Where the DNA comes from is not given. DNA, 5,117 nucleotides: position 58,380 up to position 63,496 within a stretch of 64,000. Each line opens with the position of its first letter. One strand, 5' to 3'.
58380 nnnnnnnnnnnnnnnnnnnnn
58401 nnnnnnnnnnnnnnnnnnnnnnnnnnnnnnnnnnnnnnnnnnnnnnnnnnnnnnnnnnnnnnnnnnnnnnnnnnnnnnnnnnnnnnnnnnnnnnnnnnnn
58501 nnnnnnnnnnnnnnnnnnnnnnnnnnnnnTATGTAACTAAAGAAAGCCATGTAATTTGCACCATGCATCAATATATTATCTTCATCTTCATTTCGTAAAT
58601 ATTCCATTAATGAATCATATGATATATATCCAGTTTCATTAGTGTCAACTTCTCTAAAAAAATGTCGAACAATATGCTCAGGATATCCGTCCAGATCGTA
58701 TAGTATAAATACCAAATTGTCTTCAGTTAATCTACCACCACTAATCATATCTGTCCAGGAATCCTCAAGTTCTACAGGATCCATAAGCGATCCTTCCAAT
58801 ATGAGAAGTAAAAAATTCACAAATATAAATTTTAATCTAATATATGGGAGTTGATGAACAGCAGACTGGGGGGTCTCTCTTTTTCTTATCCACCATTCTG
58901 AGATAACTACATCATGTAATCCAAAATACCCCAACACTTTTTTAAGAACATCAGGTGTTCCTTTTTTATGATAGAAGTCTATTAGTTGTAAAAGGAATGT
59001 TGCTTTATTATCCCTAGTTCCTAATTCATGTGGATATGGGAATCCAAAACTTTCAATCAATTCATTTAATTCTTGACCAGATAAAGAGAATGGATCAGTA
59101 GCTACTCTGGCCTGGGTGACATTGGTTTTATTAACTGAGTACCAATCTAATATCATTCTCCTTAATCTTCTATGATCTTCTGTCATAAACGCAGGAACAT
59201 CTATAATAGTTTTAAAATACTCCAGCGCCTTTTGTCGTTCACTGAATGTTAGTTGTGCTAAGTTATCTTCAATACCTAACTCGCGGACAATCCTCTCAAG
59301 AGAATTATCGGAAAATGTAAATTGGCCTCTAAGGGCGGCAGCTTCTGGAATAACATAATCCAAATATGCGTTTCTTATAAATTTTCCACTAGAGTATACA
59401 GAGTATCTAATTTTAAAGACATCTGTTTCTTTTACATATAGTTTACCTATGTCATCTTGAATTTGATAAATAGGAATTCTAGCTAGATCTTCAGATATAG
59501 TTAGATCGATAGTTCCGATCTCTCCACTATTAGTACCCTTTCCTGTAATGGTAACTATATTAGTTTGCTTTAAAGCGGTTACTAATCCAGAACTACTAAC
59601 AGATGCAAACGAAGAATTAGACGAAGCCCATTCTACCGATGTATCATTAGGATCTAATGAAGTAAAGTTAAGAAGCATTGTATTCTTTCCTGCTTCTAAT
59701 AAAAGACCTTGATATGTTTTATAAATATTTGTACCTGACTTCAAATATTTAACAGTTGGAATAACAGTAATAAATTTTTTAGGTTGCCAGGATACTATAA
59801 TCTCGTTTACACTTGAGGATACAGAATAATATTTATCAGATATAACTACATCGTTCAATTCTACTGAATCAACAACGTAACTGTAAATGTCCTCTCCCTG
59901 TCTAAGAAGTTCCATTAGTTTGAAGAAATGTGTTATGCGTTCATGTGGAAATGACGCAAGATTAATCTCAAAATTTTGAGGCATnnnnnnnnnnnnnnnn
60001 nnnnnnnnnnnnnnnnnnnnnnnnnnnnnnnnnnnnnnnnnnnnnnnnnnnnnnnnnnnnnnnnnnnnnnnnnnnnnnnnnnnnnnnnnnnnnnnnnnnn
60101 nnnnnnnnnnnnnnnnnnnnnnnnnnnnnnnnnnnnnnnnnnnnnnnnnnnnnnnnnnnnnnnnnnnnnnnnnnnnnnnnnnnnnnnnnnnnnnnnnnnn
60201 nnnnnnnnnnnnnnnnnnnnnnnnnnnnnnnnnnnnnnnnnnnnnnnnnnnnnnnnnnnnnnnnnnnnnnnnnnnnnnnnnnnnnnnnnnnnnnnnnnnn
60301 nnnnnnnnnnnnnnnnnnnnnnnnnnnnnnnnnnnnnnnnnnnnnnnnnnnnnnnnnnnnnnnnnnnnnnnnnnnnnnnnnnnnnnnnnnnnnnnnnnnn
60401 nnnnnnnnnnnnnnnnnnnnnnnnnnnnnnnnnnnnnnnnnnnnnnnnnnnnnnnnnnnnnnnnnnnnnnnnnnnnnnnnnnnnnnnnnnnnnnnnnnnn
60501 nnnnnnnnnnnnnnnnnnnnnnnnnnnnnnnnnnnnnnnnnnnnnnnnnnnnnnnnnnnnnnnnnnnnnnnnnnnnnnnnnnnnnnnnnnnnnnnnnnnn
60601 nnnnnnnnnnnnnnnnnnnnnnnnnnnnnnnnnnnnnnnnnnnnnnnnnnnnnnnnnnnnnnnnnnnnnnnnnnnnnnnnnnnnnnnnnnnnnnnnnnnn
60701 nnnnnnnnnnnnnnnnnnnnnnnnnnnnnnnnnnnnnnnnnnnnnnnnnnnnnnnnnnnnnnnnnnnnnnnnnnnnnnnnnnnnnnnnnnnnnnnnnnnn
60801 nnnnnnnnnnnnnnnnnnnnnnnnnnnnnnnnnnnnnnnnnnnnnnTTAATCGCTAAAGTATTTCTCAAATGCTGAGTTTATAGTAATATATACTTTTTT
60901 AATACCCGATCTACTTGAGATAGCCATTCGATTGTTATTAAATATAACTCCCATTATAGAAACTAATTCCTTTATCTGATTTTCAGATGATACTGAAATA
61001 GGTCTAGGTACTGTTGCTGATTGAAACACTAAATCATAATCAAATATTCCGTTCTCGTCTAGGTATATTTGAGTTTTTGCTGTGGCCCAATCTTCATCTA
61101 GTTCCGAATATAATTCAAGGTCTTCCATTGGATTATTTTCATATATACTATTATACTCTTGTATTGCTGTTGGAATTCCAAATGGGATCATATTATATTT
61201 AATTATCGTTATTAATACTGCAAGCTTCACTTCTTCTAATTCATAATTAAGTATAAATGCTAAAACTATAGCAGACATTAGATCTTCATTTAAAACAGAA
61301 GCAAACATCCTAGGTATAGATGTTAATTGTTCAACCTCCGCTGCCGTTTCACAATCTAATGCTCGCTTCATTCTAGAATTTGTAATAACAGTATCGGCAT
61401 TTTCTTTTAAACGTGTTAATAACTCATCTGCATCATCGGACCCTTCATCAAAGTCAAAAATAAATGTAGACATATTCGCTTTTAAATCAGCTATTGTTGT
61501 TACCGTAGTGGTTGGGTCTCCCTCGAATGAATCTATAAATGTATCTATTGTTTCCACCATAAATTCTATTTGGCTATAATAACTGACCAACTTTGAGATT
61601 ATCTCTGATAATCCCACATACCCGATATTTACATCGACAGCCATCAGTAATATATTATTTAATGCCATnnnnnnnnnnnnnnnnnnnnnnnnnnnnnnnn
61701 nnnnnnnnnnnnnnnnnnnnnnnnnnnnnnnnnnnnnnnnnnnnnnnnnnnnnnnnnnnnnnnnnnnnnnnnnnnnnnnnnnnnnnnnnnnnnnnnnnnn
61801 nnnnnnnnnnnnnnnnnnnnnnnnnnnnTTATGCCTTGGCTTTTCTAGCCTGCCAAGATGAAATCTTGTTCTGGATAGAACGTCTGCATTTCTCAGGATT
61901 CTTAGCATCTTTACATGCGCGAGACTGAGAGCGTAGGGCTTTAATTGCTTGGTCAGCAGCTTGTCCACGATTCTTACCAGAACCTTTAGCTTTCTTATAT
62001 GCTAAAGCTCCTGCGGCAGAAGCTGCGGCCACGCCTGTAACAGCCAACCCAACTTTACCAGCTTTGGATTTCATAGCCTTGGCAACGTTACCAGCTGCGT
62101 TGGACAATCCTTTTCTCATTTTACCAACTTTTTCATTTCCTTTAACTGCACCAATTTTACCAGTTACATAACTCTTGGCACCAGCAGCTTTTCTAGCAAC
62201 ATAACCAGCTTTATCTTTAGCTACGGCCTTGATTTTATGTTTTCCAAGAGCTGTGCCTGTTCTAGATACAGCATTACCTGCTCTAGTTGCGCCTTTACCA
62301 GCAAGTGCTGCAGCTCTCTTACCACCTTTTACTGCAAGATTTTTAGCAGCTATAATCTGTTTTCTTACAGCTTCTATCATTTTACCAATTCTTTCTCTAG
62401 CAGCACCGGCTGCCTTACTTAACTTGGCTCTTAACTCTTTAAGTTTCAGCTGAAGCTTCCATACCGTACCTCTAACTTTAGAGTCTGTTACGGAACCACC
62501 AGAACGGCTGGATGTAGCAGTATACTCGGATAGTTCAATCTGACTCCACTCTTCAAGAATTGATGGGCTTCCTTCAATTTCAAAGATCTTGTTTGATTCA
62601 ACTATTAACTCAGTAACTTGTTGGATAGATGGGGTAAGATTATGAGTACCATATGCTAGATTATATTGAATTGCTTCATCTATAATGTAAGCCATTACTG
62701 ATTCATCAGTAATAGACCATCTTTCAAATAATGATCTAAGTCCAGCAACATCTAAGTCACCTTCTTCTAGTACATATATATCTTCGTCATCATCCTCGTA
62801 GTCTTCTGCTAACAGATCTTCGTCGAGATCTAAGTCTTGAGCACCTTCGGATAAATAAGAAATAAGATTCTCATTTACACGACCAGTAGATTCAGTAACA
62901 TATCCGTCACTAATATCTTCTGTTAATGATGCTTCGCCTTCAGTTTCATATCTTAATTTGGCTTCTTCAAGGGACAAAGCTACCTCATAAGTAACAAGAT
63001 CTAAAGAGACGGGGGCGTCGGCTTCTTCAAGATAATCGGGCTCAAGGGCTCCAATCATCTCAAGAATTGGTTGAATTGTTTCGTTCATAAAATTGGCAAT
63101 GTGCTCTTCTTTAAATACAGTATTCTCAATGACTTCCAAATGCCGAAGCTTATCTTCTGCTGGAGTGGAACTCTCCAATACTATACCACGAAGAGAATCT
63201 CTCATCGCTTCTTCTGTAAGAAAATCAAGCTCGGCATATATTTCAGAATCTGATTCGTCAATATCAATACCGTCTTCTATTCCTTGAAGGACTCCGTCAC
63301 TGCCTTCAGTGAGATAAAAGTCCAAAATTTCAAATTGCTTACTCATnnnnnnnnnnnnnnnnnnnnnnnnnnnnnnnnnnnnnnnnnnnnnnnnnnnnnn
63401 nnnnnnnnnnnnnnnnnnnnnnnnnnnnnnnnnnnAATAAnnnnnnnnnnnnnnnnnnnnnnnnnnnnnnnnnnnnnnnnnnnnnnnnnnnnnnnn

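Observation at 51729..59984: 2751-aa virion protein studded with EF-hand/dockerin-like Ca2+-binding loops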

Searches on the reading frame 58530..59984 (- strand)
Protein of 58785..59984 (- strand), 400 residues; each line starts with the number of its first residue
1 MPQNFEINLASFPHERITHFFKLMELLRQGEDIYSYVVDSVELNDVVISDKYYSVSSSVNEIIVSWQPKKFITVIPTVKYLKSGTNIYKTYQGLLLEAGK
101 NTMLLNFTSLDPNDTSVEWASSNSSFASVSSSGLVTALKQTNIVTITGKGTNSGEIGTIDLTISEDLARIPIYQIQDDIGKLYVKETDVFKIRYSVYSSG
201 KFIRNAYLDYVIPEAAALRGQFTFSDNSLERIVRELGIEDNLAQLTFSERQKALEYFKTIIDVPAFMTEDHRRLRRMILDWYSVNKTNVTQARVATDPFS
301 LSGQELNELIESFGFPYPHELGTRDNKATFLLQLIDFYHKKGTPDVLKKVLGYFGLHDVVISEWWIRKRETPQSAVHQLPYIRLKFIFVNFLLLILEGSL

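Call 19: search_protein_families(library=pfam, proteins=[window:58785-59984:-], max_evalue=0.05)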
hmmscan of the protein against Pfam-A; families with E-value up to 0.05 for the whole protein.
window:58785-59984:- (400 aa): 2 families
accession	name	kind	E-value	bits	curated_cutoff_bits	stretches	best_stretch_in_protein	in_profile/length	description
PF02368.24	Big_2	-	1.4e-06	28.6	22.8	1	113-147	32-65/79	Bacterial Ig-like domain (group 2)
PF09684.15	Tail_P2_I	-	0.015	15.6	20.6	1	336-372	70-106/139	Phage tail protein (Tail_P2_I)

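Call 21: find_related_loci(query=window:58785-59984:-, collection=viral_contigs, flank=10000)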
Query window:58785-59984:- (400 aa) in viral_contigs; peptide patterns used: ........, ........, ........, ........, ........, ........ (x = any residue, [..] = any of these).
9 stretches matched a pattern, but none encodes a relative of the query by tblastn (E <= 1e-3).

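Call 80: find_related_loci(query=A5, collection=metagenome_contigs, flank=10000)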
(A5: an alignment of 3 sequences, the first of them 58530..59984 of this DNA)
Query A5 (485 aa) in metagenome_contigs; peptide patterns used: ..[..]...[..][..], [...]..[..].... (x = any residue, [..] = any of these).
360 stretches matched a pattern; 1 encode a relative of the query (tblastn E <= 1e-3); 1 distinct loci.
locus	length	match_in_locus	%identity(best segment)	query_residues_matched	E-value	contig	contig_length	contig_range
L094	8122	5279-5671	52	236-367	7e-42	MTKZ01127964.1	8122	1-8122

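Call 102: search_protein_families(library=ncbifam, proteins=[window:58785-59984:-], max_evalue=0.1)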
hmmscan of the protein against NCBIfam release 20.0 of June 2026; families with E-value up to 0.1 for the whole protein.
window:58785-59984:- (400 aa): 0 families

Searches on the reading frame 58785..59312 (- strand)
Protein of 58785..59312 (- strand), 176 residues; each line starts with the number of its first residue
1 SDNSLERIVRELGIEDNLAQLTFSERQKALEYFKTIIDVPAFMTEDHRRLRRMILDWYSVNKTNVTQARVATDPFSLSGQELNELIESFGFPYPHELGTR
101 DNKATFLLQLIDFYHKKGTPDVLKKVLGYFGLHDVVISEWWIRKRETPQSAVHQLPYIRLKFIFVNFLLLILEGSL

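Call 47: find_homologous_proteins(query=window:58785-59312:-)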
Query window:58785-59312:-: 64 candidates shared short words with the query, none scored E <= 0.001.

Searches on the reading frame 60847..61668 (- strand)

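Call 8: search_protein_families(library=phrogs, proteins=[window:60847-61668:-], max_evalue=0.01)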
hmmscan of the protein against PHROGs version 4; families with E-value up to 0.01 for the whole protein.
window:60847-61668:- (273 aa): 0 families

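Call 24: search_protein_families(library=pfam, proteins=[window:60847-61668:-], max_evalue=0.1)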
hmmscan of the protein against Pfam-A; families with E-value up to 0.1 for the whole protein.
window:60847-61668:- (273 aa): 0 families

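Call 102: search_protein_families(library=ncbifam, proteins=[window:60847-61668:-], max_evalue=0.1)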
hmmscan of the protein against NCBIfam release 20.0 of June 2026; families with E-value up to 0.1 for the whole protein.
window:60847-61668:- (273 aa): 1 family
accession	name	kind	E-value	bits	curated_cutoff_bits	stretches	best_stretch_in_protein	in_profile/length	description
NF008130.0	PRK10878.1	equivalog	0.096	12.7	120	0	66-103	25-62/88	FAD assembly factor SdhE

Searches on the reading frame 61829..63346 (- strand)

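Call 8: search_protein_families(library=phrogs, proteins=[window:61829-63346:-], max_evalue=0.01)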
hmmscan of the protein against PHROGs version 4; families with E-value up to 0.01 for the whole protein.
window:61829-63346:- (505 aa): 0 families

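Call 24: search_protein_families(library=pfam, proteins=[window:61829-63346:-], max_evalue=0.1)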
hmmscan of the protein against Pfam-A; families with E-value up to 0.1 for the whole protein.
window:61829-63346:- (505 aa): 1 family
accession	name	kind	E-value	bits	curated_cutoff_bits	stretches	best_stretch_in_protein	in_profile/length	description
PF01442.23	Apolipoprotein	-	0.043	13.9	90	0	298-331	152-185/190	Apolipoprotein A1/A4/E domain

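Call 102: search_protein_families(library=ncbifam, proteins=[window:61829-63346:-], max_evalue=0.1)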
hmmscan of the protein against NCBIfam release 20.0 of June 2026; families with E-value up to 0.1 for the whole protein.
window:61829-63346:- (505 aa): 0 families
